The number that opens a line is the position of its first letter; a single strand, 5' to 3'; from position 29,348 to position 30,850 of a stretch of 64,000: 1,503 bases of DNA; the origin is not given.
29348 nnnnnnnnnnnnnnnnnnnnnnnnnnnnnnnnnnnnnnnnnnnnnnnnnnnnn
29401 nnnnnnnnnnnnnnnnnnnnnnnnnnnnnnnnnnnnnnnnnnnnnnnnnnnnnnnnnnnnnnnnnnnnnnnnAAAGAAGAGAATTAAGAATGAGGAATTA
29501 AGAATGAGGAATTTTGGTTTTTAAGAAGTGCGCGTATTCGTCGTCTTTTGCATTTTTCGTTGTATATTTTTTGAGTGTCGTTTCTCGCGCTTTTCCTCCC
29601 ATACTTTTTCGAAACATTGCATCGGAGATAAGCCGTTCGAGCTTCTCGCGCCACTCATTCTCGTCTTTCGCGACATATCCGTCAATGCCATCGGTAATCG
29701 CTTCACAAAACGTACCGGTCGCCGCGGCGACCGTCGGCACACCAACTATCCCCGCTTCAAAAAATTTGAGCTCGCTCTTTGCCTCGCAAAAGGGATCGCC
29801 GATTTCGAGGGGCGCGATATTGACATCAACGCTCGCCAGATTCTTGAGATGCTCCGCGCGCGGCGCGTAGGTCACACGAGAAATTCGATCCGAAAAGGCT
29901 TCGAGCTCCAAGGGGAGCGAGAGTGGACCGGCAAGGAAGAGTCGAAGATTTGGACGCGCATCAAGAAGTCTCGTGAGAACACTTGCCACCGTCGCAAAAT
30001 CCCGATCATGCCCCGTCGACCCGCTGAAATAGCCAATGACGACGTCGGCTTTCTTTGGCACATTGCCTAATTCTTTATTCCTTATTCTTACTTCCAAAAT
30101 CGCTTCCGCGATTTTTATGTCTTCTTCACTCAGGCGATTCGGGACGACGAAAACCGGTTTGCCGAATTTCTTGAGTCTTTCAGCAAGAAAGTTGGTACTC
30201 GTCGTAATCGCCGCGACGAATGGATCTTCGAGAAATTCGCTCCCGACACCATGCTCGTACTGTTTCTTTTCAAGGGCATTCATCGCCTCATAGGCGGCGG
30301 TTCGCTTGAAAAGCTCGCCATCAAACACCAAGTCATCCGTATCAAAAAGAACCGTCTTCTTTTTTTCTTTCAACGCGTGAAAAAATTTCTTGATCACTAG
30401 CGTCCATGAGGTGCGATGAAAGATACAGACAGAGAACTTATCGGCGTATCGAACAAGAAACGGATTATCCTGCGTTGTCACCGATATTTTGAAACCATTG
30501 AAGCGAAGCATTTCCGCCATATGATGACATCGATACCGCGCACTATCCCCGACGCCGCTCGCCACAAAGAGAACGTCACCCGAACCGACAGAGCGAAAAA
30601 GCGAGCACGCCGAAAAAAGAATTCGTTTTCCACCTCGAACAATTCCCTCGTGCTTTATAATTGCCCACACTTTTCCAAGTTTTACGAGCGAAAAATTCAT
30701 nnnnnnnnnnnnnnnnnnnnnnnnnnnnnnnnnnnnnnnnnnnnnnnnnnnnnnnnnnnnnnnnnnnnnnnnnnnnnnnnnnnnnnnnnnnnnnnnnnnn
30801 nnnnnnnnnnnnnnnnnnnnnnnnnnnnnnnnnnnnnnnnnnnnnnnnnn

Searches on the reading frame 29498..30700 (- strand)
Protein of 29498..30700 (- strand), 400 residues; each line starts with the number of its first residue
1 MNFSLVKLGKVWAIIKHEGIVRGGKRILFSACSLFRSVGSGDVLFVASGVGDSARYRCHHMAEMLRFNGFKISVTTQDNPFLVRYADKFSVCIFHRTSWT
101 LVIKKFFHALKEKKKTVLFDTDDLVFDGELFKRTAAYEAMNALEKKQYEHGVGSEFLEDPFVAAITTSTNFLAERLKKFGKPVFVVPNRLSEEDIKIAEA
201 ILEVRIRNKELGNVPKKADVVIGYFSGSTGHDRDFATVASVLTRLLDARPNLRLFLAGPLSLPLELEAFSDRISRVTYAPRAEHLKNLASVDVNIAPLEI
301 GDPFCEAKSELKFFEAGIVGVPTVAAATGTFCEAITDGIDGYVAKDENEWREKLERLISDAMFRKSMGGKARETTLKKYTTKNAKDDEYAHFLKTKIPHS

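Call 11: search_protein_families(library=pfam, proteins=[window:29498-30700:-])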
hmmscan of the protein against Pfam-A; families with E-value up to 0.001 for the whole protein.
window:29498-30700:- (400 aa): 3 families
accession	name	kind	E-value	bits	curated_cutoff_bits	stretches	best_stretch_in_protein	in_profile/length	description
PF13692.12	Glyco_trans_1_4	-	5.7e-10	40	27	1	238-360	20-142/142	Glycosyl transferases group 1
PF13524.12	Glyco_trans_1_2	-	2.7e-08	34.3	25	1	246-383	9-137/144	Glycosyl transferase-like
PF00534.26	Glycos_transf_1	-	2.5e-07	30.9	26.4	1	227-373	22-171/172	Glycosyl transferases group 1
